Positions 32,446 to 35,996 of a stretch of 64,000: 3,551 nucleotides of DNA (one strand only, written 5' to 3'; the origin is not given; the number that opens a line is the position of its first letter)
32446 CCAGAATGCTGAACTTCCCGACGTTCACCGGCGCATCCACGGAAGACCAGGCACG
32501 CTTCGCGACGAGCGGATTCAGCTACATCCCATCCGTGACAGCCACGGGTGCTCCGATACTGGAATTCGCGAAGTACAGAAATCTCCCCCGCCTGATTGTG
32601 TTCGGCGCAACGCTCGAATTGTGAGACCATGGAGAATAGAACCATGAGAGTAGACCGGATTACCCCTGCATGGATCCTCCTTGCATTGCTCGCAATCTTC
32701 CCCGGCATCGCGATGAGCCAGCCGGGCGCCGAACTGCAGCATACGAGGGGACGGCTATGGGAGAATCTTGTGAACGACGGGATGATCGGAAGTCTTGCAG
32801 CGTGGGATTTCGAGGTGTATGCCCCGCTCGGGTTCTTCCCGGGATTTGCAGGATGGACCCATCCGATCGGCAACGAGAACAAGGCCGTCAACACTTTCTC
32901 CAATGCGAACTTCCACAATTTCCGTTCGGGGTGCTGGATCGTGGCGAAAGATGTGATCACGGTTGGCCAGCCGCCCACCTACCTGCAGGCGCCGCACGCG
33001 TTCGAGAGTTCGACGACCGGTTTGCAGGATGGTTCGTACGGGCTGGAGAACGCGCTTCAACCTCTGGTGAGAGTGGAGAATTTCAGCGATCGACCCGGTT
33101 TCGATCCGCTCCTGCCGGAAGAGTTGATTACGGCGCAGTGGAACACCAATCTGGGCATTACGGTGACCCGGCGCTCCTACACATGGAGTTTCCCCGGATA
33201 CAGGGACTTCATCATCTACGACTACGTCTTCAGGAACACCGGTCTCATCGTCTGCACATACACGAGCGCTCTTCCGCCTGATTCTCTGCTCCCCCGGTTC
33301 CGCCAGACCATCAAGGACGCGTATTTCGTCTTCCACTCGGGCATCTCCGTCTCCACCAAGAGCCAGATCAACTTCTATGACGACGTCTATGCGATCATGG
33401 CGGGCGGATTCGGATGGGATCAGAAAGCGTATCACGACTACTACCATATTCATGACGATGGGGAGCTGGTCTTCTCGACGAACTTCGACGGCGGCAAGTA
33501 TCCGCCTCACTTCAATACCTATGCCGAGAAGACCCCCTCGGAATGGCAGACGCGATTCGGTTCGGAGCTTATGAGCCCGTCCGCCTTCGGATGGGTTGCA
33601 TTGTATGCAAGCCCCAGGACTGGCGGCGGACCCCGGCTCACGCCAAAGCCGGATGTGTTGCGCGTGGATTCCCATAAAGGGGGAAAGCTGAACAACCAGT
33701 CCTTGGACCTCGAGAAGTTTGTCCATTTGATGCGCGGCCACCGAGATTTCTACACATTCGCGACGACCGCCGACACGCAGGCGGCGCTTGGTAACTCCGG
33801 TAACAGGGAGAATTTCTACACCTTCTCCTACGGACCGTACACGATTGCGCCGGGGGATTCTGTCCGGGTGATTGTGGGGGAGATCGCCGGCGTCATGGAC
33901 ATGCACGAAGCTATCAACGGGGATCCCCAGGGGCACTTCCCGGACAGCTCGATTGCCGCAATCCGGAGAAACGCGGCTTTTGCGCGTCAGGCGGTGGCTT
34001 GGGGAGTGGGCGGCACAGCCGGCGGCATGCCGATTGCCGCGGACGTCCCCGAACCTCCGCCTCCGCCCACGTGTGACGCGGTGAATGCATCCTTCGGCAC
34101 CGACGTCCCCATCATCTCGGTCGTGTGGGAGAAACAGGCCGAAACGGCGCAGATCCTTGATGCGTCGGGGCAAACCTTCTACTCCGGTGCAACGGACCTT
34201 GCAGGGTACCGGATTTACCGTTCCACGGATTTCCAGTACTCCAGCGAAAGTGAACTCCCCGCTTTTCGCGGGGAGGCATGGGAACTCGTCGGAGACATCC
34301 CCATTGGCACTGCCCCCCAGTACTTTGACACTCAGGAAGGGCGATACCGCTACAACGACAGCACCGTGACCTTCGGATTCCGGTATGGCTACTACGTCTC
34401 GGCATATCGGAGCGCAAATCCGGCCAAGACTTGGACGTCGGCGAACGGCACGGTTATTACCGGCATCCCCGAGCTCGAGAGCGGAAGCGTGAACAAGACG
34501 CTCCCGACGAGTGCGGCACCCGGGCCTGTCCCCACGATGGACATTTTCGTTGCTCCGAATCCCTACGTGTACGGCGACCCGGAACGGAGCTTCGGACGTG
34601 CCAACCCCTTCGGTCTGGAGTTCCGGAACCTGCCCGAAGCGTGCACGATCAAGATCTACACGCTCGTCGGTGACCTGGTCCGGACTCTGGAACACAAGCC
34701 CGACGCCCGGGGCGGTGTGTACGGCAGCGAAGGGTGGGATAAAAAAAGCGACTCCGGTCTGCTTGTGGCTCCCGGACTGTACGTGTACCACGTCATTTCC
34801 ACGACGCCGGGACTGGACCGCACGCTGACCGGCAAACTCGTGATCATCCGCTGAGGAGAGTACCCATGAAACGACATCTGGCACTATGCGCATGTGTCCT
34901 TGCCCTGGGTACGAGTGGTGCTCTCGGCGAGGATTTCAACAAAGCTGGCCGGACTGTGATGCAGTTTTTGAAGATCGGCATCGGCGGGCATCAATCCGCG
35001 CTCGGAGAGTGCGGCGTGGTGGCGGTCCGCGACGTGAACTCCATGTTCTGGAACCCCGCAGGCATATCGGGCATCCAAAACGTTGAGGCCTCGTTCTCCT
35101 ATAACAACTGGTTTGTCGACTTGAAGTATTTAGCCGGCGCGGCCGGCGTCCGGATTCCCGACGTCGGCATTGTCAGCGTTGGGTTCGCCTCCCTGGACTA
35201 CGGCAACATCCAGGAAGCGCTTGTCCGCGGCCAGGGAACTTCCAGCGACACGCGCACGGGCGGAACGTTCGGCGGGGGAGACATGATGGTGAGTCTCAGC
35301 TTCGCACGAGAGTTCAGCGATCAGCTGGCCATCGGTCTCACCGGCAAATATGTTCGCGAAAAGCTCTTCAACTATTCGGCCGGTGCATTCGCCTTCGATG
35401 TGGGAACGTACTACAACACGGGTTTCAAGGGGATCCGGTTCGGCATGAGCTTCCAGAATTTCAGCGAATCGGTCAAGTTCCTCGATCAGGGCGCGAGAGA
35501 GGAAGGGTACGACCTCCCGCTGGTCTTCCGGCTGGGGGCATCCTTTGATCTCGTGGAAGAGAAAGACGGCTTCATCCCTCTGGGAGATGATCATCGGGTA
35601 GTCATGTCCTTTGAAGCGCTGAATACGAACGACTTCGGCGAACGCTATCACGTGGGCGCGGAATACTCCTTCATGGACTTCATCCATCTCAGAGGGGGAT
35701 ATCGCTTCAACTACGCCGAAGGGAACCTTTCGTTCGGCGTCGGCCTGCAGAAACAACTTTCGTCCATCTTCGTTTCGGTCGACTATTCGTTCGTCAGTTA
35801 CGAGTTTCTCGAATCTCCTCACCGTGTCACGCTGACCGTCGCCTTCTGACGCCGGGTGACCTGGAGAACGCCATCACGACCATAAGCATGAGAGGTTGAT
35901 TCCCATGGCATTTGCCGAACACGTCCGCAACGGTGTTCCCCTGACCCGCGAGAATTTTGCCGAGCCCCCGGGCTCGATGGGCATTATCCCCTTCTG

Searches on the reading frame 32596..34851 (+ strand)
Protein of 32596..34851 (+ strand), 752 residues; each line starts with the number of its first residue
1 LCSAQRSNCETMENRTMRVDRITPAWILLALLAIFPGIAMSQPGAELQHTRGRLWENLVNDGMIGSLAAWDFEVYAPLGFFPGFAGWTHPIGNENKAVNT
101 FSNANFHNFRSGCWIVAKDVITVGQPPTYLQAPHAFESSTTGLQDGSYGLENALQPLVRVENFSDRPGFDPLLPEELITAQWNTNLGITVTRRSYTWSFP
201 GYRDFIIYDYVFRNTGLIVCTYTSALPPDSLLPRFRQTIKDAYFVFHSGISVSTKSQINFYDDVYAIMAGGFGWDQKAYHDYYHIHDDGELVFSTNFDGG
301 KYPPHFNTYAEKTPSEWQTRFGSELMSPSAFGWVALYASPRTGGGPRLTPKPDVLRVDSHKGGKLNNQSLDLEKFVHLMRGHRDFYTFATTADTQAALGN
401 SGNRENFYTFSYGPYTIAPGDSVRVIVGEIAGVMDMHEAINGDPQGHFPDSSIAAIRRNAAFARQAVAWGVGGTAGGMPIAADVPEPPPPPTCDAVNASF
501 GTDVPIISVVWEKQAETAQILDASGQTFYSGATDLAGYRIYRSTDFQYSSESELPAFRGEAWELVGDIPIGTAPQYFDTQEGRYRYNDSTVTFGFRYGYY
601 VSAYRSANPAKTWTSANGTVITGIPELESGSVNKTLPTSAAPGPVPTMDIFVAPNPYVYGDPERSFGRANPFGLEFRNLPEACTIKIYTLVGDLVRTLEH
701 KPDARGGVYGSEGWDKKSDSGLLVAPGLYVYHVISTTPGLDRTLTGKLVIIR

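Call 56: search_protein_families(library=pfam, proteins=[window:32596-34851:+], max_evalue=0.001)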
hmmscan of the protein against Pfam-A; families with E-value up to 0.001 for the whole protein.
window:32596-34851:+ (752 aa): 0 families

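Call 57: search_protein_families(library=ncbifam, proteins=[window:32596-34851:+], max_evalue=0.001)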
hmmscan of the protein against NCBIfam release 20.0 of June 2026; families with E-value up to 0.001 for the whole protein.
window:32596-34851:+ (752 aa): 1 family
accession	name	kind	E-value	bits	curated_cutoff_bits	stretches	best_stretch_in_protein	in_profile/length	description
NF009276.0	PRK12633.1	equivalog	0.00029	20.6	383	1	668-735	116-181/234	flagellar basal body rod modification protein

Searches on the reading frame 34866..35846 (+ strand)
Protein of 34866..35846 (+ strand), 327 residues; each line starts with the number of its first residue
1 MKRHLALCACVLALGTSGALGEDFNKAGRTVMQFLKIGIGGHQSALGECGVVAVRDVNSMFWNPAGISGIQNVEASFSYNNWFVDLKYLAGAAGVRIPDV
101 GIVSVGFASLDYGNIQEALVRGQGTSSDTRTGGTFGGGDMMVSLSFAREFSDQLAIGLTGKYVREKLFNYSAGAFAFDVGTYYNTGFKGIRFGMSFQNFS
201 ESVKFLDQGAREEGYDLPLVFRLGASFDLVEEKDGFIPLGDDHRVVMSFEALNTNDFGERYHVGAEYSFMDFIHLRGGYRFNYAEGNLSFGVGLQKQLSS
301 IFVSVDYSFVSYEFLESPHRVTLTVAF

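Call 56: search_protein_families(library=pfam, proteins=[window:34866-35846:+], max_evalue=0.001)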
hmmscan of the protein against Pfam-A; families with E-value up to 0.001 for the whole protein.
window:34866-35846:+ (327 aa): 1 family
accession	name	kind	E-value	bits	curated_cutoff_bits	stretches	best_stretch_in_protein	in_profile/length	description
PF19572.5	PorV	-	3.9e-08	33.6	27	1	29-235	10-225/243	Type IX secretion system protein PorV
